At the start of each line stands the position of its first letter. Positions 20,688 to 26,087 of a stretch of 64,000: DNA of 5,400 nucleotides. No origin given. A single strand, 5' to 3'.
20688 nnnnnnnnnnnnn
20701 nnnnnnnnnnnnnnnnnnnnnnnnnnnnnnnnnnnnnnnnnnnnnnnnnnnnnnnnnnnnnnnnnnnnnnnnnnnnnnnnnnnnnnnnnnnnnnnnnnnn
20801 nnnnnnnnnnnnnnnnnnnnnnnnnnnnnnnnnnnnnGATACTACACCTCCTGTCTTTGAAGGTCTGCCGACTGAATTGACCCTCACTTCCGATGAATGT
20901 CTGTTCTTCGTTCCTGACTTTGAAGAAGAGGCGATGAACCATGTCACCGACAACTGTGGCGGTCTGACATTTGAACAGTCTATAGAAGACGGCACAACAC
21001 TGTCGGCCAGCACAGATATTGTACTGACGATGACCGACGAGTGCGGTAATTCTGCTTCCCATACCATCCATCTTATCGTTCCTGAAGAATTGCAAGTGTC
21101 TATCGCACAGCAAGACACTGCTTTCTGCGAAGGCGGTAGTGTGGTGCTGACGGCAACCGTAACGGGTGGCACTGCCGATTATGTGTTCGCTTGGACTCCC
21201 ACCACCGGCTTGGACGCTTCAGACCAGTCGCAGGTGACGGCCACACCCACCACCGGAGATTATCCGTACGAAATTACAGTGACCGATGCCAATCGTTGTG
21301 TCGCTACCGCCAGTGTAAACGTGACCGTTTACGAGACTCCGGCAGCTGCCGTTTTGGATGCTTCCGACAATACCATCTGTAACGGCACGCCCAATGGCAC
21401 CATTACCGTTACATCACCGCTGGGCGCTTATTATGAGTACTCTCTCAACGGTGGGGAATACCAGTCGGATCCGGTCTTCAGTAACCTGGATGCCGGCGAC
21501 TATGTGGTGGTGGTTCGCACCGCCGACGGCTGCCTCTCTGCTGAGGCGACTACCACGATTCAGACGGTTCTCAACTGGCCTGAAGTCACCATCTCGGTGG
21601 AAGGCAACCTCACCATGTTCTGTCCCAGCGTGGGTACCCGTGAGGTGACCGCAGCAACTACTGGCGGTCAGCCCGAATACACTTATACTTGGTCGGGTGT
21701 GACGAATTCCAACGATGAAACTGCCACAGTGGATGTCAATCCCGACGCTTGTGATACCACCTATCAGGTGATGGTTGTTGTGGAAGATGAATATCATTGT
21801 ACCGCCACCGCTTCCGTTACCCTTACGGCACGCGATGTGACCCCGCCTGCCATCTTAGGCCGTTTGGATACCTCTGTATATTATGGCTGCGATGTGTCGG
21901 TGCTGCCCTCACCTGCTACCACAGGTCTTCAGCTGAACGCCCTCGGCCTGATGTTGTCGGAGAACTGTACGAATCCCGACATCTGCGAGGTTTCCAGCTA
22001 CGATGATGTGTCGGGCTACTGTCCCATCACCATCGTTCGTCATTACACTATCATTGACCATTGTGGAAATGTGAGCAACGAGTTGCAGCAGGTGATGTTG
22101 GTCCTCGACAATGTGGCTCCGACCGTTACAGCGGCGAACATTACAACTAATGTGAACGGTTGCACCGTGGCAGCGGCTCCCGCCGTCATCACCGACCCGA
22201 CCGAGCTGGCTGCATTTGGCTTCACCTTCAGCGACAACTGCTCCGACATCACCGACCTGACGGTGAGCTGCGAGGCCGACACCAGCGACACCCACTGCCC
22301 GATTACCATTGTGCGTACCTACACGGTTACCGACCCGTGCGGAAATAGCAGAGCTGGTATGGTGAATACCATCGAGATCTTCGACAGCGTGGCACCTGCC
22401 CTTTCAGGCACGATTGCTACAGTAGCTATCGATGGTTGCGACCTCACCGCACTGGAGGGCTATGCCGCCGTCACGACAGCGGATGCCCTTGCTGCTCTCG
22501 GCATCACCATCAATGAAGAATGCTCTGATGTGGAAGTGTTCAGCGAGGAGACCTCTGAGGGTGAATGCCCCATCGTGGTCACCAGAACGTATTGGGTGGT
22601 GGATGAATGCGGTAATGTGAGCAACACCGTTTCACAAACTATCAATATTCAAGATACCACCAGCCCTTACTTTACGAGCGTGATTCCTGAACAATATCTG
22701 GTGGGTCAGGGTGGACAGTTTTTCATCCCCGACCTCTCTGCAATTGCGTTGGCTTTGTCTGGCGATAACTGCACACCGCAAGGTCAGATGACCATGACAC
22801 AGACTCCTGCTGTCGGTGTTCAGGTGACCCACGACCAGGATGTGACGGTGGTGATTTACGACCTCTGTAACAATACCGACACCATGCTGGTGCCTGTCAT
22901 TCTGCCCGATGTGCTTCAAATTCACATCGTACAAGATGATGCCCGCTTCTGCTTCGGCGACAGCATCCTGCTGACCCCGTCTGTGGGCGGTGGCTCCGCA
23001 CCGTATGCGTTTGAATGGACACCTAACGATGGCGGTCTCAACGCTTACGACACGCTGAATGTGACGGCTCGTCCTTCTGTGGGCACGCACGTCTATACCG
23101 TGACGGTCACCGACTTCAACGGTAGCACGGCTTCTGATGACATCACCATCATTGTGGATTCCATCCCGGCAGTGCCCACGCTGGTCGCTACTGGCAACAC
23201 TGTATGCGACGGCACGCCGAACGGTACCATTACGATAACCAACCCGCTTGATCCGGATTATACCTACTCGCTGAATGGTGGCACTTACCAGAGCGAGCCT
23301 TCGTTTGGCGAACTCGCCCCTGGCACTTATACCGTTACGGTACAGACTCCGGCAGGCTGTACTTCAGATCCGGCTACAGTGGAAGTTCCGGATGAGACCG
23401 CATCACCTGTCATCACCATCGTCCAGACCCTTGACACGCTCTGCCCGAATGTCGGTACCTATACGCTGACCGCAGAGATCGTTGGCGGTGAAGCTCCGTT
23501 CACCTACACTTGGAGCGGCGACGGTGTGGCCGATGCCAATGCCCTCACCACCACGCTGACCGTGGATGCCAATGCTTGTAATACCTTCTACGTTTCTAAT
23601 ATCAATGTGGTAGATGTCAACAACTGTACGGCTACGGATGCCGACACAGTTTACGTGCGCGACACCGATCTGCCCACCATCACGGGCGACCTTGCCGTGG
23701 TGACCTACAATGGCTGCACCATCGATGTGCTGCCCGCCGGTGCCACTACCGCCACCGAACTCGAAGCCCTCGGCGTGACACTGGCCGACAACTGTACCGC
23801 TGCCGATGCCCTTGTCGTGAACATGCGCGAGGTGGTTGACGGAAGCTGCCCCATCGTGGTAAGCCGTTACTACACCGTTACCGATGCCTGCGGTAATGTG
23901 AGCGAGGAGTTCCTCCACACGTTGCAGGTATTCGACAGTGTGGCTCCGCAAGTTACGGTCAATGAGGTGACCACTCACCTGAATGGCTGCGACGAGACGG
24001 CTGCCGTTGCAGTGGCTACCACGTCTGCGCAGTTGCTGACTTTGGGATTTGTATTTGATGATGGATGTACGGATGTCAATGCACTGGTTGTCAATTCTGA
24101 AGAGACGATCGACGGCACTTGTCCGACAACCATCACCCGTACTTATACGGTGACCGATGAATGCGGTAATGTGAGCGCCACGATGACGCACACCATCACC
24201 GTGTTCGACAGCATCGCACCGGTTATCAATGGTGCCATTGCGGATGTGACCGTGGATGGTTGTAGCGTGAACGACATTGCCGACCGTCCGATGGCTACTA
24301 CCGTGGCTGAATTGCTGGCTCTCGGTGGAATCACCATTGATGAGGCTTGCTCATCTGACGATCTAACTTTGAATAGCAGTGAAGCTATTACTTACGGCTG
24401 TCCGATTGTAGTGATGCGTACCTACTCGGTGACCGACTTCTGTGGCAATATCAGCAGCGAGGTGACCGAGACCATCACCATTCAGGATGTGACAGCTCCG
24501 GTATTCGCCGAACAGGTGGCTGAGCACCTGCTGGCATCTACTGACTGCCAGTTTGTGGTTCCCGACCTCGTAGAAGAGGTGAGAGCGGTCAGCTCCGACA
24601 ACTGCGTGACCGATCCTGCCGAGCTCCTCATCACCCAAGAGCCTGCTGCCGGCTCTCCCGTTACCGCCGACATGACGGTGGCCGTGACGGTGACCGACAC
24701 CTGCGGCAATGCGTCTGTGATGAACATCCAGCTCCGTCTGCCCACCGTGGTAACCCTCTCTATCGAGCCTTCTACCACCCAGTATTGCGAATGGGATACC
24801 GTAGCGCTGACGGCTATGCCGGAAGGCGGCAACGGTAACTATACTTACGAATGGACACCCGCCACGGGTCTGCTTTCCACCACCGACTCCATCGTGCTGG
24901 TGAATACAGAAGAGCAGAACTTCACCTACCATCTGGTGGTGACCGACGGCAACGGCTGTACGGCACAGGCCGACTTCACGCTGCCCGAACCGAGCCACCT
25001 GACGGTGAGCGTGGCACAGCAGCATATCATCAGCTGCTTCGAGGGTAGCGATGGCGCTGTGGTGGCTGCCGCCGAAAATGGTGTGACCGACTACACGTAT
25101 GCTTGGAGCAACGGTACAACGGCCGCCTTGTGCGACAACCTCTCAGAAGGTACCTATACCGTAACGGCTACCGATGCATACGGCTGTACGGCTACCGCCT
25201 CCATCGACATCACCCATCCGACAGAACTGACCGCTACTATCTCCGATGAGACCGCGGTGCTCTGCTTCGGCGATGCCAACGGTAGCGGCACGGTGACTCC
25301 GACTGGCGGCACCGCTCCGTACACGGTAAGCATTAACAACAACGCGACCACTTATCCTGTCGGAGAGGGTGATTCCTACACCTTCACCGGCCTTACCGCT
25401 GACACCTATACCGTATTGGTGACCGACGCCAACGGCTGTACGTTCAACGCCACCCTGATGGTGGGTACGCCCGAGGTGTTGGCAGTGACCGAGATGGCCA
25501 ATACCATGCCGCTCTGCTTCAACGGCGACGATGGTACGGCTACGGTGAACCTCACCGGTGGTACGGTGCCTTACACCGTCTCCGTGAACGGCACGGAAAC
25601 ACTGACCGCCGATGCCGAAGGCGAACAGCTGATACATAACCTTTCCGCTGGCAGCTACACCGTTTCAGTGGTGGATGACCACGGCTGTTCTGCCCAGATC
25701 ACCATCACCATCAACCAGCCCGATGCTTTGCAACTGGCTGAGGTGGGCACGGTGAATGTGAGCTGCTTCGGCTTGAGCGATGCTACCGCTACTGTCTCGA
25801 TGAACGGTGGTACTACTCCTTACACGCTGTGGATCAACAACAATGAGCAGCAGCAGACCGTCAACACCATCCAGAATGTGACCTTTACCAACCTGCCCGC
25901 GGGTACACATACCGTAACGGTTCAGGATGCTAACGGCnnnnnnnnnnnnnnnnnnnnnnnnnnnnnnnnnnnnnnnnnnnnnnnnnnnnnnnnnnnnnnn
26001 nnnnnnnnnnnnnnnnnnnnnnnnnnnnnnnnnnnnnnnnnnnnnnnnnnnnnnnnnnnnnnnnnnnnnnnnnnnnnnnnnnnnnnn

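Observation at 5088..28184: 23.1-kb single gene for a 7,698-aa SprB-like giant surface protein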

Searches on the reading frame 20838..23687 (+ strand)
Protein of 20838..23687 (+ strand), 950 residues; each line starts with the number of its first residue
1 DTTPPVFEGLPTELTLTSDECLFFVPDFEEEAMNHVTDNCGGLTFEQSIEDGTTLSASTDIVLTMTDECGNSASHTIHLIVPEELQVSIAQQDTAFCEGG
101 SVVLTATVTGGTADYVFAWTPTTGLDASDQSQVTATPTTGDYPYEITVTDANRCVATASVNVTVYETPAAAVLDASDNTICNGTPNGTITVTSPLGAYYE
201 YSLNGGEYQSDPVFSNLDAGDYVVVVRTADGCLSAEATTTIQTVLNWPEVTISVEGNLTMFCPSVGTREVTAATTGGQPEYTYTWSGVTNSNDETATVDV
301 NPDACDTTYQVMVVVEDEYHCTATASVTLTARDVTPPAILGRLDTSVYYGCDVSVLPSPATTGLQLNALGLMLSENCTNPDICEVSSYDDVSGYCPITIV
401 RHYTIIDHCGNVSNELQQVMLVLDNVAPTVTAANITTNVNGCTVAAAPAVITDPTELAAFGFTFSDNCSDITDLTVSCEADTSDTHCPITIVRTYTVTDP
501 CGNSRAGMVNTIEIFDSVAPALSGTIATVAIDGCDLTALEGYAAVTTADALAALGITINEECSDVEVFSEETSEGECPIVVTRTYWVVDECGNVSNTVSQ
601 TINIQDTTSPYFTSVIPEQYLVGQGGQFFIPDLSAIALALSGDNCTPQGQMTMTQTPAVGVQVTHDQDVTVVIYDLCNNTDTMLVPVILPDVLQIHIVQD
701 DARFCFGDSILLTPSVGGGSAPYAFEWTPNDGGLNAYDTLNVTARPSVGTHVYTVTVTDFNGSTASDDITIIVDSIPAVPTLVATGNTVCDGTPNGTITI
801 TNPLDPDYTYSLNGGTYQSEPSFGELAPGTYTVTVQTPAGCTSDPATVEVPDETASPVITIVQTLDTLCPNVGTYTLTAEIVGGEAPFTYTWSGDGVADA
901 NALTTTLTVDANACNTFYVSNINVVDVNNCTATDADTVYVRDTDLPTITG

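Call 5: search_protein_families(library=pfam, proteins=[window:20838-23687:+], max_evalue=0.01)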
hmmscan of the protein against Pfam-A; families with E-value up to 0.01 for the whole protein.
window:20838-23687:+ (950 aa): 5 families
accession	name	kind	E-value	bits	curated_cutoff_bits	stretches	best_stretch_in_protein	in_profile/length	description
PF13573.12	SprB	-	1.5e-11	44.2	28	1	269-289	16-36/37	SprB repeat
PF22352.2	K319L-like_PKD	-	2.3e-06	28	27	2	738-773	50-84/84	K319L-like, PKD domain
PF13927.12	Ig_3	-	1.1e-05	26.3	30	0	857-901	2-44/78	Immunoglobulin domain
PF07495.19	Y_Y_Y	-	0.0065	16.8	26.6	0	213-230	31-48/65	Y_Y_Y domain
PF17210.9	SdrD_B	-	0.0077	16.8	29.7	0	822-858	51-87/112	SdrD B-like domain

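Call 6: search_protein_families(library=ncbifam, proteins=[window:20838-23687:+], max_evalue=0.01)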
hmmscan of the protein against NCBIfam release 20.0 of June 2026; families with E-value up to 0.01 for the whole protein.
window:20838-23687:+ (950 aa): 0 families

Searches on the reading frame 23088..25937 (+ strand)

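Call 5: search_protein_families(library=pfam, proteins=[window:23088-25937:+], max_evalue=0.01)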
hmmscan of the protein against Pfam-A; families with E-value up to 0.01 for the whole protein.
window:23088-25937:+ (950 aa): 7 families
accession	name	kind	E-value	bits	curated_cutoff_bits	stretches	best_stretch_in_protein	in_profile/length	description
PF13573.12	SprB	-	2e-32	111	28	4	724-754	7-37/37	SprB repeat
PF06832.18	BiPBP_C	-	6.5e-13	48.8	26.8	1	817-873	34-90/90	Penicillin-Binding Protein C-terminus Family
PF17210.9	SdrD_B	-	3.1e-06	27.8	29.7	0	72-108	51-87/112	SdrD B-like domain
PF07495.19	Y_Y_Y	-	8.2e-05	22.9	26.6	0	918-948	24-47/65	Y_Y_Y domain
PF23237.1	HYR_4C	-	0.00046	20.7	27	1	331-372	34-73/73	HYR-like domain with 4 cysteines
PF09430.16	EMC7_beta-sandw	-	0.0014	19.3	26.6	0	830-891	11-80/122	ER membrane protein complex subunit 7, beta-sandwich domain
PF17802.7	SpaA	-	0.0053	17.3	23.1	0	833-859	26-56/91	Prealbumin-like fold domain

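Call 6: search_protein_families(library=ncbifam, proteins=[window:23088-25937:+], max_evalue=0.01)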
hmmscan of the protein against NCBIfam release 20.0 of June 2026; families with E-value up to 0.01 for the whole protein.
window:23088-25937:+ (950 aa): 1 family
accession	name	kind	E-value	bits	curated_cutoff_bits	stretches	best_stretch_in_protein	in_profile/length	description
TIGR02073.1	PBP_1c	equivalog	0.0015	17.2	494.2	0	824-875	676-727/728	penicillin-binding protein 1C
